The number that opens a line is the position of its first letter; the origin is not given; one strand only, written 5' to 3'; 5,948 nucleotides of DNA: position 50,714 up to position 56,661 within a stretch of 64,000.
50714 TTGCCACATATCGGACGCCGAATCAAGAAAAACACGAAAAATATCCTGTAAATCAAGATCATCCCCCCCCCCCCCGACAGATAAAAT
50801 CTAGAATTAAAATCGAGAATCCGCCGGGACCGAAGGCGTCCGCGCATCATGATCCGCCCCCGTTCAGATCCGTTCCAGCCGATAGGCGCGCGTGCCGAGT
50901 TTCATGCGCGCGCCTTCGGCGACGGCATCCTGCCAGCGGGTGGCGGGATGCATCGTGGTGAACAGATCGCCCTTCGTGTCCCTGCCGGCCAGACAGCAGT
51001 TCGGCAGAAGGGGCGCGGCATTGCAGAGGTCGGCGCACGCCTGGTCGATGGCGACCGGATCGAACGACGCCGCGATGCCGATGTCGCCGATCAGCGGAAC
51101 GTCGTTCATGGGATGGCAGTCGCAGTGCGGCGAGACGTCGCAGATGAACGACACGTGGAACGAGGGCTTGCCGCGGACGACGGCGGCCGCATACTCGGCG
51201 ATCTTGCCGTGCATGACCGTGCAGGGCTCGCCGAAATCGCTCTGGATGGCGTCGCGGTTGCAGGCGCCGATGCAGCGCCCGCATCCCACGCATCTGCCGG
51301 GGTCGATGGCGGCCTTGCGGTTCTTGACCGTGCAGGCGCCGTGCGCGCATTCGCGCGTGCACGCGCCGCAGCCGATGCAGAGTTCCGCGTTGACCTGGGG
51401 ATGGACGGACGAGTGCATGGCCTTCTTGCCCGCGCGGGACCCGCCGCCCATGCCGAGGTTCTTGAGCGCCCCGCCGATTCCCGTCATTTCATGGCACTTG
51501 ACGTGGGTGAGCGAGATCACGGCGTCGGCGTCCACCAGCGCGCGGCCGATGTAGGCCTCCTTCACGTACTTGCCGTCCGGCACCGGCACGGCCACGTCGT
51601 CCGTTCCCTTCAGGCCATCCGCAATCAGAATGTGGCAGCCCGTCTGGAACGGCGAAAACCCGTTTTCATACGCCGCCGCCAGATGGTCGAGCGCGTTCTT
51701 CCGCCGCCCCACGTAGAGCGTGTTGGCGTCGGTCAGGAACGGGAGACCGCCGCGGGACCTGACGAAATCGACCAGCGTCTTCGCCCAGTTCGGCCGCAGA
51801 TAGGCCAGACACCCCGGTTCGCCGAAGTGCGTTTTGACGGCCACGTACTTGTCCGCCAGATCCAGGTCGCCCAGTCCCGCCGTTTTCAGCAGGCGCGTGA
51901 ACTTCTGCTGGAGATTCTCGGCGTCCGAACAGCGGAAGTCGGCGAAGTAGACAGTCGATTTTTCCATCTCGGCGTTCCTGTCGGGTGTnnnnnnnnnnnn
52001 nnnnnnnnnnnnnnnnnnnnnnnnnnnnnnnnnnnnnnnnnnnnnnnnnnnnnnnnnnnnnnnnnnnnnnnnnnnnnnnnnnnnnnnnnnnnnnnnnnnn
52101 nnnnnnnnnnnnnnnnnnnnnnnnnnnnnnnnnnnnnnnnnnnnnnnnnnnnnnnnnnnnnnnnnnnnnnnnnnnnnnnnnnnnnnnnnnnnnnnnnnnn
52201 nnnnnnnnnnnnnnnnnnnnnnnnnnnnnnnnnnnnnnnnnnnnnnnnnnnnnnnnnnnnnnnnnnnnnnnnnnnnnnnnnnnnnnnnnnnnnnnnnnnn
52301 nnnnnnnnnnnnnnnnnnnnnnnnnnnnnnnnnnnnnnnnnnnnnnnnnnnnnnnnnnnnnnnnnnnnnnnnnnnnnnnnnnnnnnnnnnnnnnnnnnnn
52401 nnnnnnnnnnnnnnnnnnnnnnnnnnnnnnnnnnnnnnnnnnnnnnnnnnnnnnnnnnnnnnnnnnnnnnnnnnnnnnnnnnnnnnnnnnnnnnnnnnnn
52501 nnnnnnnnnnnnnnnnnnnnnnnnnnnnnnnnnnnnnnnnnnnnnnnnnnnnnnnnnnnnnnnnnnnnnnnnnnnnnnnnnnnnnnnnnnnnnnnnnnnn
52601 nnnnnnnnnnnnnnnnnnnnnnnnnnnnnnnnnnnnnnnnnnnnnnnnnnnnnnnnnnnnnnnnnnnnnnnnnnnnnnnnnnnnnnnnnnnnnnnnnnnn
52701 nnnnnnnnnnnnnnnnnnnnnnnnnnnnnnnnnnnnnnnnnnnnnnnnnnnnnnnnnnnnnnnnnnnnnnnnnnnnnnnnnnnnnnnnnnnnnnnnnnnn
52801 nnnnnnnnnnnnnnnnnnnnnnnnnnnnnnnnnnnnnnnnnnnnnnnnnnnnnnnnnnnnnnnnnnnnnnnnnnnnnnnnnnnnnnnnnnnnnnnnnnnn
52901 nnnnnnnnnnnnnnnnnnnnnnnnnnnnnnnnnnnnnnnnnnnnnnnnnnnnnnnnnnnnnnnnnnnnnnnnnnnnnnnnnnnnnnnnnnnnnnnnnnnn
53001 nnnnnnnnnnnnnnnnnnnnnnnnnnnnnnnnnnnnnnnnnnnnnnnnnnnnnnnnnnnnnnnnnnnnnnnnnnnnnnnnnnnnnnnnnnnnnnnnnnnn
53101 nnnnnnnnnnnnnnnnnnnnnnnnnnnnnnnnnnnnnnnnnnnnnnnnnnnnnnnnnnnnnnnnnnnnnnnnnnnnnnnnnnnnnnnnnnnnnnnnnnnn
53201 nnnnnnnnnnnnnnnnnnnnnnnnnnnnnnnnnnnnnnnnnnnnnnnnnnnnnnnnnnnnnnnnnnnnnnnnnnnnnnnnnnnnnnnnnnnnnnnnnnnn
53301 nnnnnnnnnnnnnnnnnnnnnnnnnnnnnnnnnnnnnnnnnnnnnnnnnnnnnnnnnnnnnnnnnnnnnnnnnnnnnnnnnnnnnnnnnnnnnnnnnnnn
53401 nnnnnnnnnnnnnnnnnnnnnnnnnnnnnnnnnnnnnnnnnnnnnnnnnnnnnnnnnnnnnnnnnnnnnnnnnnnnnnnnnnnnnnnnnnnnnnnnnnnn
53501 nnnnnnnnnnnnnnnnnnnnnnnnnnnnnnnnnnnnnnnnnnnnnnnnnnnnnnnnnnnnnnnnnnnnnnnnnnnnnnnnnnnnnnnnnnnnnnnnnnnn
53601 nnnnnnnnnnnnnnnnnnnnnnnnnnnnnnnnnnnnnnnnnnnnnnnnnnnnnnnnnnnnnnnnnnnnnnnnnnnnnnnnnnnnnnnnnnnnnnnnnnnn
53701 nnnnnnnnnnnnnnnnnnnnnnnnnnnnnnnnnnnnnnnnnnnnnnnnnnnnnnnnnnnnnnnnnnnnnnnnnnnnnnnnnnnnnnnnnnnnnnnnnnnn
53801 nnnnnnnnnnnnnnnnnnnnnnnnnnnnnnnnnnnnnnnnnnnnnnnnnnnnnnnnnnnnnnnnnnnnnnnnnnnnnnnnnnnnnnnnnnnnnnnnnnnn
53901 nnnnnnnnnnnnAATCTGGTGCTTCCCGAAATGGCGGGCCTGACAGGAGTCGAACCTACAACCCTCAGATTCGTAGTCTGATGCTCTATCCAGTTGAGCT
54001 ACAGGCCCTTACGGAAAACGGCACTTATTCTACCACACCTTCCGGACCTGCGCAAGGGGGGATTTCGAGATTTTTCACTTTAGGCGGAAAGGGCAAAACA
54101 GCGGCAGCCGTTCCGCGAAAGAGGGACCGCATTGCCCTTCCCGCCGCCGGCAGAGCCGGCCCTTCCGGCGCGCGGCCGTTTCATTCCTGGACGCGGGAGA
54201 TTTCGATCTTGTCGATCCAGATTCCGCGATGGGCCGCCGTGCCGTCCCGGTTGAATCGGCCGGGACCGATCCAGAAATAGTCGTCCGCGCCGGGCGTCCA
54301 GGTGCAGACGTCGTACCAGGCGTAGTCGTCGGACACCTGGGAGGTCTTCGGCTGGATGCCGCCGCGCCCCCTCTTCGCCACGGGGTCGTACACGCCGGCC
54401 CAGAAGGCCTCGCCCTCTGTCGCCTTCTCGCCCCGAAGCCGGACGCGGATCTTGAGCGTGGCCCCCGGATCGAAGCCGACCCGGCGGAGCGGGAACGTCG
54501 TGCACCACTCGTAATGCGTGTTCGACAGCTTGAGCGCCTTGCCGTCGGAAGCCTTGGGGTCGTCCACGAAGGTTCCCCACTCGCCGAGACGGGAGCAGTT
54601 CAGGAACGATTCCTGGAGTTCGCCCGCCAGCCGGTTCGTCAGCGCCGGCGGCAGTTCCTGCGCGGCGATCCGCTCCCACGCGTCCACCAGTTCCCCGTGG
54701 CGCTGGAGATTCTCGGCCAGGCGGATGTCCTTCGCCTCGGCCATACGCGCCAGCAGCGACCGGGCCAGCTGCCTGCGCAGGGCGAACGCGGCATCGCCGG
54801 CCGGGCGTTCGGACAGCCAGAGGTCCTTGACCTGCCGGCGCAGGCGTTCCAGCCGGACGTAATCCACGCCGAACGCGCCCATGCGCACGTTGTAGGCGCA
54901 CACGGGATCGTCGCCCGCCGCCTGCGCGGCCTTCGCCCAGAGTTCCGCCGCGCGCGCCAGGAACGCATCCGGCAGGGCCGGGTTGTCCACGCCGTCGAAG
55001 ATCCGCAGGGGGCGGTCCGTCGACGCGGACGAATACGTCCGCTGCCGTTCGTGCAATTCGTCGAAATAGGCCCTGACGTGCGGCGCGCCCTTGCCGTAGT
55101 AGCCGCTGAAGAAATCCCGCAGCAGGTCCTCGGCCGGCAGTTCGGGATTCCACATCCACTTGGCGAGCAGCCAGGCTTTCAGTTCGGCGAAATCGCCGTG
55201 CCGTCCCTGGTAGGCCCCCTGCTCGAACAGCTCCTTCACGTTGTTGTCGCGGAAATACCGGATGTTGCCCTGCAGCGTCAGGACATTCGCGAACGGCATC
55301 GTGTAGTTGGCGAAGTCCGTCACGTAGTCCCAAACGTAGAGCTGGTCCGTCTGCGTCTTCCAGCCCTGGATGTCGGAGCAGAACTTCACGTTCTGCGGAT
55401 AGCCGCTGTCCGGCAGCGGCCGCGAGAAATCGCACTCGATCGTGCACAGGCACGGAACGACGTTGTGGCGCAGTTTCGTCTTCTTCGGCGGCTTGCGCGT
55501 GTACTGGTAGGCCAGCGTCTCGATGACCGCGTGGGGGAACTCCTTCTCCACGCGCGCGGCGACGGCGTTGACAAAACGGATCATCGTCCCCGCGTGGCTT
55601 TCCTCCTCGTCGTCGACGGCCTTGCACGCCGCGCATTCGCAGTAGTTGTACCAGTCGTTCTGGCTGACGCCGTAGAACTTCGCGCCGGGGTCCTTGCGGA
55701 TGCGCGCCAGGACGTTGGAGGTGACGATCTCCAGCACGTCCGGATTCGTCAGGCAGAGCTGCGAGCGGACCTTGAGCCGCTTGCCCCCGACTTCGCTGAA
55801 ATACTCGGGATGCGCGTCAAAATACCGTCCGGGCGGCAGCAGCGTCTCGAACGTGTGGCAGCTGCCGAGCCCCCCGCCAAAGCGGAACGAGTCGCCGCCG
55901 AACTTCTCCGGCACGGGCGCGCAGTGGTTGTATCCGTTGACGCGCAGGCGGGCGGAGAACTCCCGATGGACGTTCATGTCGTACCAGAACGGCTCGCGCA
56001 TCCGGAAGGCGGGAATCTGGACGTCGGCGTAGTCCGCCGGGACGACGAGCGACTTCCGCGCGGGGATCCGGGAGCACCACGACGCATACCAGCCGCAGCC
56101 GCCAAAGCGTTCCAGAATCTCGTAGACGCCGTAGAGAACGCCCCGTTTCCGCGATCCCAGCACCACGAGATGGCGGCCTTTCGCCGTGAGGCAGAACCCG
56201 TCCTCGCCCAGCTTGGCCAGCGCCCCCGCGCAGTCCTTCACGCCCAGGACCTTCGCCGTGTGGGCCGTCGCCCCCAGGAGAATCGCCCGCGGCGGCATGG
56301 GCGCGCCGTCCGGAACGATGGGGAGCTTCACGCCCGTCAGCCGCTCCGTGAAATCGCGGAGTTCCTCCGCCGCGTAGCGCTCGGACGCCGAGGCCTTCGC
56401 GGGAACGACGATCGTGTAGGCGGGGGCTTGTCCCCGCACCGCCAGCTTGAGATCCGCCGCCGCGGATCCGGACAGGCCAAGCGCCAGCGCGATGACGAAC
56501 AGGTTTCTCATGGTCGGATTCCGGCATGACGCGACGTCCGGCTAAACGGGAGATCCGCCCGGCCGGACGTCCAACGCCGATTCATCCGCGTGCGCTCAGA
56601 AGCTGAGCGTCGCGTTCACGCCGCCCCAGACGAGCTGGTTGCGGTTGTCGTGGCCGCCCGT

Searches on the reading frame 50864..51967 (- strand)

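Call 33: search_protein_families(library=pfam, proteins=[window:50864-51967:-], max_evalue=0.0001)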
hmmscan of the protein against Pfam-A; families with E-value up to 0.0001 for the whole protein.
window:50864-51967:- (367 aa): 8 families
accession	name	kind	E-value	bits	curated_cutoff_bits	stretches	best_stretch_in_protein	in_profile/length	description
PF04015.17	DUF362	-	8.3e-52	176.6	24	1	42-313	1-200/200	Domain of unknown function (DUF362)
PF12837.12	Fer4_6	-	2.9e-11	43.2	25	1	190-211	2-23/24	4Fe-4S binding domain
PF12797.12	Fer4_2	-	2.3e-07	30.7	24.5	0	189-208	2-21/22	4Fe-4S binding domain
PF00037.32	Fer4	-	6.5e-07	29.4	21.1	1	220-241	2-23/24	4Fe-4S binding domain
PF12838.12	Fer4_7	-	1e-06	29.5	27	1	197-240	2-52/52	4Fe-4S dicluster domain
PF14697.11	Fer4_21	-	2.5e-06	27.9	35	0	192-241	3-57/59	4Fe-4S dicluster domain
PF13237.11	Fer4_10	-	5.8e-06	26.6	25.5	1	190-236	2-52/53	4Fe-4S dicluster domain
PF13187.11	Fer4_9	-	2e-05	25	27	1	197-241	2-52/52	4Fe-4S dicluster domain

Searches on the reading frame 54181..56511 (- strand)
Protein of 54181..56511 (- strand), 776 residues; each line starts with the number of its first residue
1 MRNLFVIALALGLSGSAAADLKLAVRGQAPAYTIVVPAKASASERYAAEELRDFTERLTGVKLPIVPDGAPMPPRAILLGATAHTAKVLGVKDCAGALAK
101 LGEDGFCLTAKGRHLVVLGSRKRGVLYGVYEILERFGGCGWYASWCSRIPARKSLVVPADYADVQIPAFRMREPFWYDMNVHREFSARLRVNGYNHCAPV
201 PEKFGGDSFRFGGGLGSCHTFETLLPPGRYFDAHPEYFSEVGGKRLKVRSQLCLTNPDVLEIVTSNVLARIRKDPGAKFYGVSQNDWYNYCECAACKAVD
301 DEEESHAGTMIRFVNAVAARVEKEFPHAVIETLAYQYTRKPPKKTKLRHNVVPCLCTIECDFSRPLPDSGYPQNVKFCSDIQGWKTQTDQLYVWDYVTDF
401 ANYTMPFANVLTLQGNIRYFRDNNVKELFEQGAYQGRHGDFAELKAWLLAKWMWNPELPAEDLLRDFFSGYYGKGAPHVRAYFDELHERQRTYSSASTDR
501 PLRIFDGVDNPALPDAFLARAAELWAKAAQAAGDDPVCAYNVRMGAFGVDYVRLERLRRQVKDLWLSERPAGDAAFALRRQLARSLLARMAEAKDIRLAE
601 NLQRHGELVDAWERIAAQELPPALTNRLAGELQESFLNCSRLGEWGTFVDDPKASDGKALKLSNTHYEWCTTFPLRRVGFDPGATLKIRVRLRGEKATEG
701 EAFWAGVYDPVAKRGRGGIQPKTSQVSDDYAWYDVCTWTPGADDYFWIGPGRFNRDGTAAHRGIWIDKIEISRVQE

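Call 79: search_protein_families(library=pfam, proteins=[window:54181-56511:-], max_evalue=0.0001)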
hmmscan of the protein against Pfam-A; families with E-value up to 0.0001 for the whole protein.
window:54181-56511:- (776 aa): 3 families
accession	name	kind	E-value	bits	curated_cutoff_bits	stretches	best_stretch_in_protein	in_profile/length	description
PF16126.11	DUF4838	-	6.7e-100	334.8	26.6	1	141-484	1-325/325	Domain of unknown function (DUF4838)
PF03648.19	Glyco_hydro_67N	-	3.7e-11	43.7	24.3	1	34-131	23-119/120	Glycosyl hydrolase family 67 N-terminus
PF02838.20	Glyco_hydro_20b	-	7.6e-05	23.9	26.1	0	32-129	24-101/124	Glycosyl hydrolase family 20, domain 2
